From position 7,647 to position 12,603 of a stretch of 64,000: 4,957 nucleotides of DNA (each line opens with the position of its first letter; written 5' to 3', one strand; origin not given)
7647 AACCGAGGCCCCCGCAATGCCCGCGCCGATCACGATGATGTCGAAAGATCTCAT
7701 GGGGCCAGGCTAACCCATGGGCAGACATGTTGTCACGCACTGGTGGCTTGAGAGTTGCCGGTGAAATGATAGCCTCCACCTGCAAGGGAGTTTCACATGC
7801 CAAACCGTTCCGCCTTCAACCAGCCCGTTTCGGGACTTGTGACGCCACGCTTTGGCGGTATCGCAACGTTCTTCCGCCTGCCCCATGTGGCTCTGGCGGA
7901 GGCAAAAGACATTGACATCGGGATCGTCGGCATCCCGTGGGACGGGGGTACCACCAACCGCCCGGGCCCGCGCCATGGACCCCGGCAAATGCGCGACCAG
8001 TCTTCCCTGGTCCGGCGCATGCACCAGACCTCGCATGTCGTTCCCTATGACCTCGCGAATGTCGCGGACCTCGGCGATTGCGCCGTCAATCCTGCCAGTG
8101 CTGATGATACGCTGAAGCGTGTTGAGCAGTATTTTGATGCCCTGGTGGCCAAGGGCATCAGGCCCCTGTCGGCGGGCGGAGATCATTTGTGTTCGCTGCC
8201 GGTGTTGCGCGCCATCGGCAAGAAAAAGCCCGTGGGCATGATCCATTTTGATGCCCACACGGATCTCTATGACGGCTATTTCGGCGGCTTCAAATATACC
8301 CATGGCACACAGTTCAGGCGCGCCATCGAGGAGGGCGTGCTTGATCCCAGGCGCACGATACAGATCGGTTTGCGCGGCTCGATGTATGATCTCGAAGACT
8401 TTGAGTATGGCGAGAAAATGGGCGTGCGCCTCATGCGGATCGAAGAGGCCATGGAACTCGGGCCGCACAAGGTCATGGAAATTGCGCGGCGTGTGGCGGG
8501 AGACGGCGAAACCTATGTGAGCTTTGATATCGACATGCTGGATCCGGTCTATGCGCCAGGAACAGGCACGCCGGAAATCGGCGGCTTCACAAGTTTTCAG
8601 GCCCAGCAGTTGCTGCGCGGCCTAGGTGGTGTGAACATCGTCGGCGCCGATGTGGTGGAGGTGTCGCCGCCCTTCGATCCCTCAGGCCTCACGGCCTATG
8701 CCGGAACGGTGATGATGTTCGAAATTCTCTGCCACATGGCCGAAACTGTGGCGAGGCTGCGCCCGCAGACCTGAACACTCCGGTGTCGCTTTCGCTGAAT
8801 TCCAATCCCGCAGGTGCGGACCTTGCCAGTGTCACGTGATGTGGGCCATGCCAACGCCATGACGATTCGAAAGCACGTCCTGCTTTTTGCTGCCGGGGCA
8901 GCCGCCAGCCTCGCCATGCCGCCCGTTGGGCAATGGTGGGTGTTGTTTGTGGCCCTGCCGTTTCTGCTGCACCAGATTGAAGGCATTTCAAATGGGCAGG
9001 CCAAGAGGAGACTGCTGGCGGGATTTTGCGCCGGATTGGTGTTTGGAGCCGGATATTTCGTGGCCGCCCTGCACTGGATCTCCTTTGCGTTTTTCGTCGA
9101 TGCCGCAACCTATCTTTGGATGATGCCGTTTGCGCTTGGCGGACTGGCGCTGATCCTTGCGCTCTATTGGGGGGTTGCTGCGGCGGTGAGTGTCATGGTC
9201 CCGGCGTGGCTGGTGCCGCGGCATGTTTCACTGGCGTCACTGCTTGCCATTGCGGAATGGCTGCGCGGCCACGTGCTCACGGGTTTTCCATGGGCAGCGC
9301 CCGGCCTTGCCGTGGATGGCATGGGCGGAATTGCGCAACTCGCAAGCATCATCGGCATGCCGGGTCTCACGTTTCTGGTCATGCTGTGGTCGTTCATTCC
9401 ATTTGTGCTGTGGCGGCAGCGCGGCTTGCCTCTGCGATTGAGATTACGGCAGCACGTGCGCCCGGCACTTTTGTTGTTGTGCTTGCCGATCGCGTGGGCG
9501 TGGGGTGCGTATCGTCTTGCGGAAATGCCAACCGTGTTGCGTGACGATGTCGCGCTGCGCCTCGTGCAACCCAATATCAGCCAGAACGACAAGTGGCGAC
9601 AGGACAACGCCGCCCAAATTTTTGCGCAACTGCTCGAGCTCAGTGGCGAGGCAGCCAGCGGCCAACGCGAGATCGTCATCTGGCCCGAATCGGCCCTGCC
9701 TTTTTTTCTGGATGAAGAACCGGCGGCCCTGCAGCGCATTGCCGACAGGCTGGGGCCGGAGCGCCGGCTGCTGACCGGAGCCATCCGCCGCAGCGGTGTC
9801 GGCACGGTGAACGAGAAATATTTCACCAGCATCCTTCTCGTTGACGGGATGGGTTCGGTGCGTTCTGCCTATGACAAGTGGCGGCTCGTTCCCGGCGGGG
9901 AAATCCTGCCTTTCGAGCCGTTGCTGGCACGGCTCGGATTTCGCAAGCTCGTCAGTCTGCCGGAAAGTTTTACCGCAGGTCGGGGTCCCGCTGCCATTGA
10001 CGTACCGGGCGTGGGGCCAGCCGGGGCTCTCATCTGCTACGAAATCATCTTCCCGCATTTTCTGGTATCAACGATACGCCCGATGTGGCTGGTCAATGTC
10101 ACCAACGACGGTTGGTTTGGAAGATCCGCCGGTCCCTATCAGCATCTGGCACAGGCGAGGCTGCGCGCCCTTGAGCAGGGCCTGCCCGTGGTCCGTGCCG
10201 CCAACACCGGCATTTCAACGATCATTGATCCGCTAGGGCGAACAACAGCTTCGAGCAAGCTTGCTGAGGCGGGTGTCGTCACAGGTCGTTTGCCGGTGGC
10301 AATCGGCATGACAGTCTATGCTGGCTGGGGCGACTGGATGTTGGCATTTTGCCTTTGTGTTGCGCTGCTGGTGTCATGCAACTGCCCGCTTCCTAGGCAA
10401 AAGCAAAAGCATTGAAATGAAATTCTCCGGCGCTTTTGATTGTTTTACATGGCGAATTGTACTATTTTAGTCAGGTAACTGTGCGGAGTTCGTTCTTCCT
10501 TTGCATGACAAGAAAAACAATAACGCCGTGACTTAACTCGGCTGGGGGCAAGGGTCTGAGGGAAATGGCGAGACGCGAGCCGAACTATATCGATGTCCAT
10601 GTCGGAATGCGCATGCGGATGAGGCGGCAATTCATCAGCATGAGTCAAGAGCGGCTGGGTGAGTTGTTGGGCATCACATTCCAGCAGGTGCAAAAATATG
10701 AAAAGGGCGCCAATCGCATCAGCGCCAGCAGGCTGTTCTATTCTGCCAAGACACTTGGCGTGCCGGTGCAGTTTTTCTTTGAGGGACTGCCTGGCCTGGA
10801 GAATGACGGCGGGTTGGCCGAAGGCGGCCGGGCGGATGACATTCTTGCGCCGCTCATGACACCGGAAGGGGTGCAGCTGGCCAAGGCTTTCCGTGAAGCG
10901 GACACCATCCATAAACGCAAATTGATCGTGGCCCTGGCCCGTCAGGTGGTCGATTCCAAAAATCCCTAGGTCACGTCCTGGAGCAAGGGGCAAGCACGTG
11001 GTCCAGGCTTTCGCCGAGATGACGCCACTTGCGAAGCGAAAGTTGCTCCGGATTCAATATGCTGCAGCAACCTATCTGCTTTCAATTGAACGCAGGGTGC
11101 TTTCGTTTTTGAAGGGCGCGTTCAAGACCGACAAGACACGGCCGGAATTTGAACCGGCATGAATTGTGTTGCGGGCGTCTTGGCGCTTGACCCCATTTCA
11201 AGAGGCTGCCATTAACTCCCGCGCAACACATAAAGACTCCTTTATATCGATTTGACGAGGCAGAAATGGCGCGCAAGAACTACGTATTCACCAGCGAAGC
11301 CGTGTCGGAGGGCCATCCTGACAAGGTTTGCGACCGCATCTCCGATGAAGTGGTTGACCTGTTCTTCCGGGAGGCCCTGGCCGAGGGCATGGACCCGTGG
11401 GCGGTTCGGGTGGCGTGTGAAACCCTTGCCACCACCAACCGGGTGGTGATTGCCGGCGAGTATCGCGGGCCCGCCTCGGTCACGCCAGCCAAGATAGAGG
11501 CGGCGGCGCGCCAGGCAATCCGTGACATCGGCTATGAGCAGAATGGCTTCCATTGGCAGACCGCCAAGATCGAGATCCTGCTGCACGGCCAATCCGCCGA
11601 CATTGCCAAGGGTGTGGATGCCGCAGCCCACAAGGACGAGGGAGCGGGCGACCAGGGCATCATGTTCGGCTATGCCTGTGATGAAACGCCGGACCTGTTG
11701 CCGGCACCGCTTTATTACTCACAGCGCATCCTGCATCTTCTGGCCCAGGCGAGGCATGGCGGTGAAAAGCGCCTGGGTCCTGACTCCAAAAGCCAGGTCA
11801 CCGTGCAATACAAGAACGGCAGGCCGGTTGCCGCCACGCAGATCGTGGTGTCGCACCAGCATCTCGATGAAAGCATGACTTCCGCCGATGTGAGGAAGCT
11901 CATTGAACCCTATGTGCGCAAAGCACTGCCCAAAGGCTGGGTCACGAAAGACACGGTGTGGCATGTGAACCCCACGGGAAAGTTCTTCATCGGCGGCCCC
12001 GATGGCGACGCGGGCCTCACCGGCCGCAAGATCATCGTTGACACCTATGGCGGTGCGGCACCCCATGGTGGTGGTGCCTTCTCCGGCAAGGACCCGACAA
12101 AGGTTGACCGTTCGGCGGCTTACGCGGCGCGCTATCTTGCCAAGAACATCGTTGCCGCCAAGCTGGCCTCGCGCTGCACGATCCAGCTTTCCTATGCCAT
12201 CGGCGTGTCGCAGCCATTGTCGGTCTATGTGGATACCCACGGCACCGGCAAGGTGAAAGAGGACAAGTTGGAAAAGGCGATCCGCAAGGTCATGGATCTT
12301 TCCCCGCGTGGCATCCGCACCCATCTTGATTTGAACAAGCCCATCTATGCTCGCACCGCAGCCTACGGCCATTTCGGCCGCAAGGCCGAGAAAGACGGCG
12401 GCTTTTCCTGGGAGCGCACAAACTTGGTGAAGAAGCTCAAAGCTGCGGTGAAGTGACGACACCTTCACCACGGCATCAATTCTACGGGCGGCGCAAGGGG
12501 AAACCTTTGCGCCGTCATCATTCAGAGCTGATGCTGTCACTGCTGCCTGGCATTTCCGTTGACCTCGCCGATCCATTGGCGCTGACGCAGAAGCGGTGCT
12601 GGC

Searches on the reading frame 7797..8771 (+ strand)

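Call 63: search_protein_families(library=pfam, proteins=[window:7797-8771:+], max_evalue=0.00001)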
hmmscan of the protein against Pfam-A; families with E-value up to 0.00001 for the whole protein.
window:7797-8771:+ (325 aa): 1 family
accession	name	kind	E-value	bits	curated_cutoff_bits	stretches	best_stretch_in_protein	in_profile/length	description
PF00491.26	Arginase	-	3.9e-85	286.1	22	1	40-311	2-279/280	Arginase family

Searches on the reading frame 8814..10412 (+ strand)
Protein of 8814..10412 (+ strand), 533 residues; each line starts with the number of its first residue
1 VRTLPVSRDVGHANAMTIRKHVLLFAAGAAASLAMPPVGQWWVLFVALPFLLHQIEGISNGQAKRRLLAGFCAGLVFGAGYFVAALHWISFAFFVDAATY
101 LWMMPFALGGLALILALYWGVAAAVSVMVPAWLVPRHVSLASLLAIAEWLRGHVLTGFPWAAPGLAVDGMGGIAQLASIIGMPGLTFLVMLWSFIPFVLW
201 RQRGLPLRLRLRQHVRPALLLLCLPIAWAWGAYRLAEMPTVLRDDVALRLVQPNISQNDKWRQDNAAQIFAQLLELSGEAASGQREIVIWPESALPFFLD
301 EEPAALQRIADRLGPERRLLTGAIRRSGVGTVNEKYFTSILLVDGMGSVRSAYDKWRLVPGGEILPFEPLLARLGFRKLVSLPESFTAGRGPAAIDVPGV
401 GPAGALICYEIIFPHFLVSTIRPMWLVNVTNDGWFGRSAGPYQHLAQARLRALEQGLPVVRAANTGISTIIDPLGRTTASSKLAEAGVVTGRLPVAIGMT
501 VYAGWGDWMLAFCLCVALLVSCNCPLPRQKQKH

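Call 63: search_protein_families(library=pfam, proteins=[window:8814-10412:+], max_evalue=0.00001)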
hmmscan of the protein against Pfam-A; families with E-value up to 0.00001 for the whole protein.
window:8814-10412:+ (533 aa): 2 families
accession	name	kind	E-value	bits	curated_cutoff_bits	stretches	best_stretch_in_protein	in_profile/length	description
PF00795.27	CN_hydrolase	-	5.6e-26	91.9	23.2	1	250-494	4-247/256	Carbon-nitrogen hydrolase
PF20154.4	LNT_N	-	1.1e-22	81.3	27.1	1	27-193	1-157/159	Apolipoprotein N-acyltransferase N-terminal domain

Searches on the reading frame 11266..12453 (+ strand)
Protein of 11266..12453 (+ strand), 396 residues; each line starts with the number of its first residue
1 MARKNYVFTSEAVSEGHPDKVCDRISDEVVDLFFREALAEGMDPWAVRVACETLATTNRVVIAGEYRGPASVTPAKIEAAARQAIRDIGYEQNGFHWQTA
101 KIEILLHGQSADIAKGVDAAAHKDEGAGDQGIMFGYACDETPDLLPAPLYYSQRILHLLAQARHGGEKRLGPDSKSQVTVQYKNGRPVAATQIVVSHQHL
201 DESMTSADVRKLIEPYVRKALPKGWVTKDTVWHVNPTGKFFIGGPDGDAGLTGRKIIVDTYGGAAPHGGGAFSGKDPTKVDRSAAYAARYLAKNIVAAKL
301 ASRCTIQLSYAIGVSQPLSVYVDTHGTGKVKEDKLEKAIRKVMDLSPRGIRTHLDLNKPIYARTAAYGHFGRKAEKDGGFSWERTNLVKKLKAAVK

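Call 63: search_protein_families(library=pfam, proteins=[window:11266-12453:+], max_evalue=0.00001)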
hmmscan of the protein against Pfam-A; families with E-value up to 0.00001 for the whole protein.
window:11266-12453:+ (396 aa): 3 families
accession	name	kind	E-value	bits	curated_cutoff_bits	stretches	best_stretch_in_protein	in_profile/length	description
PF02773.21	S-AdoMet_synt_C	-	1.5e-66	223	25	1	242-383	1-137/138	S-adenosylmethionine synthetase, C-terminal domain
PF02772.21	S-AdoMet_synt_M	-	2.8e-36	124.7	29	1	125-240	2-120/120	S-adenosylmethionine synthetase, central domain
PF00438.25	S-AdoMet_synt_N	-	1.7e-29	102.7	33.1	1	5-111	1-99/99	S-adenosylmethionine synthetase, N-terminal domain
